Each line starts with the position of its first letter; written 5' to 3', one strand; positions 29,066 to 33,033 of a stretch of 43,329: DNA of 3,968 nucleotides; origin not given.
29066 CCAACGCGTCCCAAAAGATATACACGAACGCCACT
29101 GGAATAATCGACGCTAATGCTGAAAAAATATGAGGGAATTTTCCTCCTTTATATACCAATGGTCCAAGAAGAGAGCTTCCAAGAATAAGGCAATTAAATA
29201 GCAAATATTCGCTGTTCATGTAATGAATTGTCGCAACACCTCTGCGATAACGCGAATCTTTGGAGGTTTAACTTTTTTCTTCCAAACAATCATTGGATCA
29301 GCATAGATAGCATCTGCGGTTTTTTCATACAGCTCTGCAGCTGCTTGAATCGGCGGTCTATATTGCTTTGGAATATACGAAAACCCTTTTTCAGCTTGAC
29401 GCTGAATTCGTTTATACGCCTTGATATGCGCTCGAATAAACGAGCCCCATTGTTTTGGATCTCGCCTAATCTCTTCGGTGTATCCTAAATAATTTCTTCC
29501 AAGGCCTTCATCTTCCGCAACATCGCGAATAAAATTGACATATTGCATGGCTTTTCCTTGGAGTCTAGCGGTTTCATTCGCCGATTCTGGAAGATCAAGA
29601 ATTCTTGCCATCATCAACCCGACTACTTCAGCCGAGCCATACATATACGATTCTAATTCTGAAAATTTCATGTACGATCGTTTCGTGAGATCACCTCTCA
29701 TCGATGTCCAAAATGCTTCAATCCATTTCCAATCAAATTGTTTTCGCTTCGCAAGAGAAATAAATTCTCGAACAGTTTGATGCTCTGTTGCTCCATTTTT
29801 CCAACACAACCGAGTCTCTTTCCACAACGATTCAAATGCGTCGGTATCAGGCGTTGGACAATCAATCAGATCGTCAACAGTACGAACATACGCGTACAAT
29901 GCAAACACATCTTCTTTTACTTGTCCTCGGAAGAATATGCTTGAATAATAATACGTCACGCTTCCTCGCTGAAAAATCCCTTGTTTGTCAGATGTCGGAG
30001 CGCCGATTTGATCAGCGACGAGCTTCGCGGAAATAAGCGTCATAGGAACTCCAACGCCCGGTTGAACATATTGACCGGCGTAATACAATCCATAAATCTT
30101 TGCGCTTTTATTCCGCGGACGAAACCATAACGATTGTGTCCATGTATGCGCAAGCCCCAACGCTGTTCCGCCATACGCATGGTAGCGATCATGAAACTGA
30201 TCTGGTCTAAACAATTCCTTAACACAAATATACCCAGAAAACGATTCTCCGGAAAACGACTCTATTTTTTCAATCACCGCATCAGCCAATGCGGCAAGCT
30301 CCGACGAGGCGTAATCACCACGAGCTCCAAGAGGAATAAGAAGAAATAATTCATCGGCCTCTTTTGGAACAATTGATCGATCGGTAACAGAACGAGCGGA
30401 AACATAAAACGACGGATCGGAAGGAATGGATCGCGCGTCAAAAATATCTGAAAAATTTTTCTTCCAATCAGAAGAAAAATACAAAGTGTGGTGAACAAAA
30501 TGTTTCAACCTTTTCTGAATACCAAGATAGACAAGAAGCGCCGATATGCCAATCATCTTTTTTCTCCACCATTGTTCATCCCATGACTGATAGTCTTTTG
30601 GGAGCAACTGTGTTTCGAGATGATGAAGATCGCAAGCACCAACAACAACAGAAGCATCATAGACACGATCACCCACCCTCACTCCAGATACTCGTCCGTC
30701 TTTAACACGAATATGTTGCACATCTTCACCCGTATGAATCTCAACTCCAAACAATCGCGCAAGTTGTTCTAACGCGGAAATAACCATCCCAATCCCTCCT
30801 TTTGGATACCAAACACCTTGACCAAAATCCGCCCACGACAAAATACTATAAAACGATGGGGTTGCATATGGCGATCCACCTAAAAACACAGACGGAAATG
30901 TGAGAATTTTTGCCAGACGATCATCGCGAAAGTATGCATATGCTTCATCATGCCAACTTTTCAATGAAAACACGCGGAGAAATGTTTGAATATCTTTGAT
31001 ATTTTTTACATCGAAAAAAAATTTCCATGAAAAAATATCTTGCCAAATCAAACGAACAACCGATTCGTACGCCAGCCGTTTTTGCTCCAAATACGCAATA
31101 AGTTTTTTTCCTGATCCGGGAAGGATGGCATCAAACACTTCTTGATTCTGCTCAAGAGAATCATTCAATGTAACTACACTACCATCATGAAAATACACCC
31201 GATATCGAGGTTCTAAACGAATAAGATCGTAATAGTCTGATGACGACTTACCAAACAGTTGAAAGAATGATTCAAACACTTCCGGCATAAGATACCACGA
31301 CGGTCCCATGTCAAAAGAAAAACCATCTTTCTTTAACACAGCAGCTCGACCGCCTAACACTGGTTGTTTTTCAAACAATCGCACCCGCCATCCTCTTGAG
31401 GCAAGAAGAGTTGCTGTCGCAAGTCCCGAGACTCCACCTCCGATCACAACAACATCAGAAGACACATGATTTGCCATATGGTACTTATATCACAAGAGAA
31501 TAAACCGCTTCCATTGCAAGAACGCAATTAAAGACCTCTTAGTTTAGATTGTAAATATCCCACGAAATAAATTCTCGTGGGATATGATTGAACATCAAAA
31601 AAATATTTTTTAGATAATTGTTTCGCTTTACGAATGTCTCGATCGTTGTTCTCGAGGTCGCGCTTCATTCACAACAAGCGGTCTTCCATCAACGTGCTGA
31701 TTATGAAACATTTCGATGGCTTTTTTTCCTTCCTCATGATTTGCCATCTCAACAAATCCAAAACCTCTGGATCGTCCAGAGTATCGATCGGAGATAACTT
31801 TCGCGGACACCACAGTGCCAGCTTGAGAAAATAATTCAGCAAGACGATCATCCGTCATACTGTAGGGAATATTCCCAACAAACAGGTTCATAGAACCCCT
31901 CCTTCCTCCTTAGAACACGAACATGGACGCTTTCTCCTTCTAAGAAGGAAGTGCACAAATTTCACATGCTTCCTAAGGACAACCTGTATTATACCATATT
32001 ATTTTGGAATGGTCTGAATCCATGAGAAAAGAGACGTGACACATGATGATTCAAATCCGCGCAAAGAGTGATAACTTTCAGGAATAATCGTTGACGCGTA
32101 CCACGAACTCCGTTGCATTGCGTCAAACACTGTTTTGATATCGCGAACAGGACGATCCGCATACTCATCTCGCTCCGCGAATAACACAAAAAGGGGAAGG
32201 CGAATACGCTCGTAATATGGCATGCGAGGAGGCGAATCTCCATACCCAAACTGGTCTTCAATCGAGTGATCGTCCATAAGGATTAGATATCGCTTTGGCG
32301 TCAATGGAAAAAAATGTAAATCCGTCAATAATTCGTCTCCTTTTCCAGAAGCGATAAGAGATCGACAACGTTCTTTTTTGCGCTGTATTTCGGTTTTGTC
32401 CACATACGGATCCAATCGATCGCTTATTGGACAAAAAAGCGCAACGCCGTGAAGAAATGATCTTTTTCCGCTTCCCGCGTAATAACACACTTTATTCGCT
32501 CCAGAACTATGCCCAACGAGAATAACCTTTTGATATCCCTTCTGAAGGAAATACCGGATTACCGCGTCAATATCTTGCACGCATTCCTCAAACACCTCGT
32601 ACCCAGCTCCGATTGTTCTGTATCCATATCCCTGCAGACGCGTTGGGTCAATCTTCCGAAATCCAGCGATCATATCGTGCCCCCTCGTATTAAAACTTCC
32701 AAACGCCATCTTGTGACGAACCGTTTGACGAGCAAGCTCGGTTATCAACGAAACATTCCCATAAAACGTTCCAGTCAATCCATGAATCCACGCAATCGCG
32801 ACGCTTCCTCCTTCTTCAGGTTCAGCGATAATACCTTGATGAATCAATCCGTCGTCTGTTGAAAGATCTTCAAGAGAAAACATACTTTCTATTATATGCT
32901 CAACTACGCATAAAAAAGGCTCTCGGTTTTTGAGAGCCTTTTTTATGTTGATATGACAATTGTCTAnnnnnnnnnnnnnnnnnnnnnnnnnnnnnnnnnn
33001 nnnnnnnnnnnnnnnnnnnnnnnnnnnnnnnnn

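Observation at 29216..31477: Single-polypeptide phytoene desaturase-phytoene synthase (CrtI-CrtB) fusion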

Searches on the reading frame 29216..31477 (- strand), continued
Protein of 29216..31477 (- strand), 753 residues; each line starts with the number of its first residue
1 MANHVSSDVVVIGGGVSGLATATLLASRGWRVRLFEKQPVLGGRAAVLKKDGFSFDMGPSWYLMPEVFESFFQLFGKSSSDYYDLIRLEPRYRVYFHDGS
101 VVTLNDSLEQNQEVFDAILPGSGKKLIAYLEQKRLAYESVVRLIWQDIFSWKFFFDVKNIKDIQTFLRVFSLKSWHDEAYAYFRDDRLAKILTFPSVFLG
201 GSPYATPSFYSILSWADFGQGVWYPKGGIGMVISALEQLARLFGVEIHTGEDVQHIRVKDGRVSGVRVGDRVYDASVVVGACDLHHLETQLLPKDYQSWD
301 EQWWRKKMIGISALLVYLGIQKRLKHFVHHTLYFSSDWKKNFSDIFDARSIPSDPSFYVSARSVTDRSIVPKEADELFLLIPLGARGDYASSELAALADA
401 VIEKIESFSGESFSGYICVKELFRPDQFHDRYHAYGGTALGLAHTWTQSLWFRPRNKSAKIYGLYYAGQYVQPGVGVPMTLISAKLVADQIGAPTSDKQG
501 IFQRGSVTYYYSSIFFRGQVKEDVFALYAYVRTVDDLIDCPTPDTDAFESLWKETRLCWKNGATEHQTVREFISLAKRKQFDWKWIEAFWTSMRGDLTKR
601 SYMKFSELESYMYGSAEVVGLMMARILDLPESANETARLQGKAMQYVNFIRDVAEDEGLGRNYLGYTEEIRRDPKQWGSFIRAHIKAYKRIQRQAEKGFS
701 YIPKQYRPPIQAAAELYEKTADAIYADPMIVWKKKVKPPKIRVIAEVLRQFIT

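Call 69: predict_structure(alignment_id=A2)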
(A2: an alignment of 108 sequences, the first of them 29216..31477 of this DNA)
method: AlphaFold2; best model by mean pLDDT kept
length: 753 residues; sequences in the alignment: 108
mean_pLDDT: 94.6   pTM: 0.82
mean pLDDT of the five models: 94.6, 94.5, 94.1, 93.9, 92.7
residues with pLDDT >= 90: 676; 70-90: 70; 50-70: 4; < 50: 3
segments of 3 or more residues with pLDDT < 50: 1-3
pLDDT, mean of each block of 10 residues (from residue 1): 68 98 94 98 96 93 92 95 97 96 97 98 98 94 89 91 92 95 96 91 94 94 96 97 95 98 98 98 97 96 93 98 97 96 95 97 98 98 96 98 97 98 97 95 87 91 95 85 96 82 88 91 95 94 95 95 87 94 98 95 93 96 98 98 97 96 96 97 98 98 96 96 98 95 94 91
secondary structure, 60 per line:
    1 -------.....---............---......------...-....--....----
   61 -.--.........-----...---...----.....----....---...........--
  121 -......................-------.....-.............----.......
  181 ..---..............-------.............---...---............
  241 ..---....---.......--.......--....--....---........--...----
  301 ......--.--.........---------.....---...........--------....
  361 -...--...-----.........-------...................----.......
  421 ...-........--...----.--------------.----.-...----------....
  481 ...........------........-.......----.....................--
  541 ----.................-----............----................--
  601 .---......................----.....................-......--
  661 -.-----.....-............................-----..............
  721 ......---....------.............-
elements in order (helices of 4 or more, strands of 3 or more residues): E8-12 H16-27 E31-36 E47-50 E53-56 H65-73 E85-87 E92-96 E101-104 H108-118 H122-143 H151-155 H157-169 H175-182 H186-199 H208-219 E223-225 H229-242 E246-249 E253-259 E262-268 E271-274 E277-280 H284-291 H301-306 E312-320 E330-334 H338-348 E357-360 E375-383 H391-409 E417-423 H425-432 E464-466 H477-491 H498-505 H507-513 H518-538 H545-561 H567-578 H583-598 H605-626 H631-651 H653-658 H668-672 H674-701 H707-726 H730-733 H740-752

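Call 74: fold_search(model_id=the predicted structure, library=pdb)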
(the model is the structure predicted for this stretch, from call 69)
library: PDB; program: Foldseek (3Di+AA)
matches with E <= 10: 1842; with E <= 0.001: 1008
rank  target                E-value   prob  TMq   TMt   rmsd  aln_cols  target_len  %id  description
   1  4rep                  2.0e-32  1.00  0.59  0.89   3.6       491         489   26  Crystal Structure of gamma-carotenoid desaturase (released 2015-07-15)
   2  4dgk                  6.0e-23  1.00  0.42  0.74   6.8       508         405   20  Crystal structure of Phytoene desaturase CRTI from Pantoea ananatis (released 2012-10-10)
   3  3ka7                  6.3e-19  1.00  0.44  0.75   4.8       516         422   18  Crystal Structure of an oxidoreductase from Methanosarcina mazei. Northeast Structural Genomics Consortium target id MaR (released 2009-11-17)
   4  7c4a_B                1.7e-16  1.00  0.41  0.66   5.9       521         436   14  nicA2 with cofactor FAD (released 2020-06-03)
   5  5ttk_A                2.2e-16  1.00  0.42  0.67   5.8       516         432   15  Crystal Structure of Selenomethionine-incorporated Nicotine Oxidoreductase from Pseudomonas putida (released 2017-01-25)
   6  5ttj_A                3.0e-16  1.00  0.42  0.68   5.6       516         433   14  Crystal Structure of Nicotine Oxidoreductase from Pseudomonas putida (released 2017-02-08)
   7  8dq7_A                8.7e-16  1.00  0.41  0.66   6.4       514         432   14  The structure of NicA2 variant F104L/A107T/S146I/G317D/H368R/L449V/N462S from Pseudomonas putida (released 2023-07-26)
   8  5ttk_C                1.0e-15  1.00  0.41  0.66   5.7       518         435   15  Crystal Structure of Selenomethionine-incorporated Nicotine Oxidoreductase from Pseudomonas putida (released 2017-01-25)
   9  6c71_D                1.1e-15  1.00  0.42  0.67   5.5       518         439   15  Nicotine Oxidoreductase in Complex with S-nicotine (released 2018-07-11)
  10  6c71_B                1.4e-15  1.00  0.40  0.63   6.6       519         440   16  Nicotine Oxidoreductase in Complex with S-nicotine (released 2018-07-11)
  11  6c71_C                1.7e-15  1.00  0.40  0.64   6.4       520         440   15  Nicotine Oxidoreductase in Complex with S-nicotine (released 2018-07-11)
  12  7khn                  1.8e-15  1.00  0.42  0.66   5.9       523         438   15  NicA2 variant N462Y/W427Y in complex with (S)-nicotine (released 2021-02-03)
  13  7kho_A                2.4e-15  1.00  0.41  0.66   6.0       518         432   14  NicA2 variant N462V in complex with (S)-nicotine (released 2021-02-10)
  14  7c49_A                2.5e-15  1.00  0.41  0.67   5.7       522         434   15  nicA2 with cofactor FAD and substrate nicotine (released 2020-06-03)
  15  8een_A                3.6e-15  1.00  0.42  0.66   6.0       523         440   16  C. ammoniagenes monoamine oxidase (MAO) C424S variant (released 2023-02-01)
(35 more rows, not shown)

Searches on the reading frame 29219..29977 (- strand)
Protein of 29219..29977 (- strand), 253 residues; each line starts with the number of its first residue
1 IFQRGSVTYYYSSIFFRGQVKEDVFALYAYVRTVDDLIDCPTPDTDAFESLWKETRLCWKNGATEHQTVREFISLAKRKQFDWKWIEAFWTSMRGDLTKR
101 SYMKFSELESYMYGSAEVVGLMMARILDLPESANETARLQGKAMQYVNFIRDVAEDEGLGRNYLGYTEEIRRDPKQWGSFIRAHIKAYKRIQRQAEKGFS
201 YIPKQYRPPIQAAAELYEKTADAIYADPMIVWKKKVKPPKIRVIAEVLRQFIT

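Call 34: find_homologous_proteins(query=window:29219-29977:-, max_evalue=0.00001)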
Query seq(253 aa) (253 aa): 347 proteins with E <= 0.00001 among 633 candidates; the best 120 are listed.
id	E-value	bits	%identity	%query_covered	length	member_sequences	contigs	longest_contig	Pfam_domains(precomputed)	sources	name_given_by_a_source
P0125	1.0e-94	335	58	100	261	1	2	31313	PF00494.25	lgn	-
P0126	3.5e-94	333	69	83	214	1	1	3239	PF00494.25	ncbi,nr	ncbi:MAG: phytoene/squalene synthase family protein, partial [Patescibacteria group bacterium]|nr:ph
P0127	1.6e-90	321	58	96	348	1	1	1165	PF00494.25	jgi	jgi:phytoene synthase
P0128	2.7e-90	320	58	100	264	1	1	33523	PF00494.25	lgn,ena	-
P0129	4.0e-90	320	53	100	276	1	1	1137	PF00494.25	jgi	jgi:phytoene synthase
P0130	3.0e-86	307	54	100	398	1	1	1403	PF00494.25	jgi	jgi:phytoene synthase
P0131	1.4e-82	295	54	100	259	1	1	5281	PF00494.25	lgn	-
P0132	3.1e-80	288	53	100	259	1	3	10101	PF00494.25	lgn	-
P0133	1.9e-79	285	52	99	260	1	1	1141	PF00494.25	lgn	-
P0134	1.6e-78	282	52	98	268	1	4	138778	PF00494.25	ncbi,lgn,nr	ncbi:phytoene/squalene synthase family protein [Candidatus Woesebacteria bacterium]|nr:phytoene/squa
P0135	5.8e-75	270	51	100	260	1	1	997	PF00494.25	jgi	jgi:15-cis-phytoene synthase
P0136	3.1e-74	268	50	99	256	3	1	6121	PF00494.25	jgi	jgi:phytoene synthase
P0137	3.2e-70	255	47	97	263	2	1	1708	PF00494.25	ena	-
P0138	2.8e-68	248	47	100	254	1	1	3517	PF00494.25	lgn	-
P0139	3.2e-67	245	46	100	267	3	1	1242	PF00494.25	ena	-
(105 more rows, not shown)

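Call 35: find_encoding_contigs(protein=P0125, flank=6000, max_places=1)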
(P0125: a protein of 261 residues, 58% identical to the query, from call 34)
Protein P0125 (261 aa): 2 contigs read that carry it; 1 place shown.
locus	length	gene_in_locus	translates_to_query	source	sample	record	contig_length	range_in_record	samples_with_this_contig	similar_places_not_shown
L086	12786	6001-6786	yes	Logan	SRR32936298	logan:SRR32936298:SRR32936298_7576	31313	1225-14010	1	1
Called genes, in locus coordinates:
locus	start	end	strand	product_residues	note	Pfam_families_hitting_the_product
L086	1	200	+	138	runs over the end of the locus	-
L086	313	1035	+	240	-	PF05711:TylF, PF13578:Methyltransf_24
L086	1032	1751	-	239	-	-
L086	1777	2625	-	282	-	PF13472:Lipase_GDSL_2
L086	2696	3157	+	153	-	-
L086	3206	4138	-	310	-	PF04909:Amidohydro_2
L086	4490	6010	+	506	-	PF07992:Pyr_redox_2 (faint), PF13738:Pyr_redox_3 (faint), PF00070:Pyr_redox (faint), PF01266:DAO (weak), PF01593:Amino_oxidase, PF03486:HI0933_like (faint), PF12831:FAD_oxidored (faint), PF13450:NAD_binding_8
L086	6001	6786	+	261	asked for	PF00494:SQS_PSY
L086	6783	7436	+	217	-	PF18916:Lycopene_cyc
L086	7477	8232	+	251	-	PF00106:adh_short, PF08659:KR, PF13561:adh_short_C2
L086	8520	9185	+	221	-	PF00072:Response_reg, PF00486:Trans_reg_C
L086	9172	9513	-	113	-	PF00072:Response_reg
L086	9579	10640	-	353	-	PF00512:HisKA, PF02518:HATPase_c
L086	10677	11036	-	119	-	PF05239:PRC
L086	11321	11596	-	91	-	-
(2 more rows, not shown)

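Call 36: find_encoding_contigs(protein=P0134, flank=6000, max_places=1)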
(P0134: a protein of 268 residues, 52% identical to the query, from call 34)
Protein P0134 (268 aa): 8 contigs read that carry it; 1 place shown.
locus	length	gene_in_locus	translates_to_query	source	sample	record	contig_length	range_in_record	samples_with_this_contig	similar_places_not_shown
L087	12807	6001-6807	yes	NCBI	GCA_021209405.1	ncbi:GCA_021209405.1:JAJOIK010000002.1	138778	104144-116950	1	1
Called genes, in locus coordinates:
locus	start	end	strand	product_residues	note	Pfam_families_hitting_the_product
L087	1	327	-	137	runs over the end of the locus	-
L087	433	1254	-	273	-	PF00106:adh_short, PF08659:KR, PF13561:adh_short_C2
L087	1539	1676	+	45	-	-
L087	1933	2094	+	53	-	-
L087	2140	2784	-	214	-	-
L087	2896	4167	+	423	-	PF04107:GCS2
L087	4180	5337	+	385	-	PF04389:Peptidase_M28, PF01546:Peptidase_M20, PF07687:M20_dimer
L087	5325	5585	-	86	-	-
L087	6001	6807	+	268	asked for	PF00494:SQS_PSY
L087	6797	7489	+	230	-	PF18916:Lycopene_cyc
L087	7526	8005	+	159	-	PF01022:HTH_5, PF12840:HTH_20, PF01978:TrmB (weak), PF04945:YHS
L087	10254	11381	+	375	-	PF13386:DsbD_2, PF13473:Cupredoxin_1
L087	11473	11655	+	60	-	PF00403:HMA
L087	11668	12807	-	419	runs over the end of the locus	PF00817:IMS, PF21999:IMS_HHH_1 (faint)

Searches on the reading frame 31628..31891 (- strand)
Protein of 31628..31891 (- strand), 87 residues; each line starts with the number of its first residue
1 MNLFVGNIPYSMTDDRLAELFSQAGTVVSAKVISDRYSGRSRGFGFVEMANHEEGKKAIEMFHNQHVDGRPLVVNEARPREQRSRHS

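Call 3: search_protein_families(library=pfam, proteins=[window:31628-31891:-], max_evalue=0.01)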
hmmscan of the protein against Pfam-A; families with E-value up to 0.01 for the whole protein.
window:31628-31891:- (87 aa): 1 family
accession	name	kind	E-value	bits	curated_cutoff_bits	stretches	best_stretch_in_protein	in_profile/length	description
PF00076.28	RRM_1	-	1.4e-21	76.6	20.7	1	3-72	1-69/70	RNA recognition motif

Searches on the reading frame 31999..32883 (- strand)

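Call 3: search_protein_families(library=pfam, proteins=[window:31999-32883:-], max_evalue=0.01)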
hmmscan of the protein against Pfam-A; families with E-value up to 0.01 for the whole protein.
window:31999-32883:- (294 aa): 4 families
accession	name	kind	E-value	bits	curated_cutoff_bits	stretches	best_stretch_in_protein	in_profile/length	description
PF08538.16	DUF1749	-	5.2e-13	49.2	24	1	92-279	74-283/299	Protein of unknown function (DUF1749)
PF12146.15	Hydrolase_4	-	5.3e-08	32.9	27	1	94-155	51-112/239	Serine aminopeptidase, S33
PF12697.13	Abhydrolase_6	-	2.4e-05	25.6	26.3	1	33-247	4-184/217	Alpha/beta hydrolase family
PF00561.26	Abhydrolase_1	-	8.6e-05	22.7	25.8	1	33-152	6-102/245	alpha/beta hydrolase fold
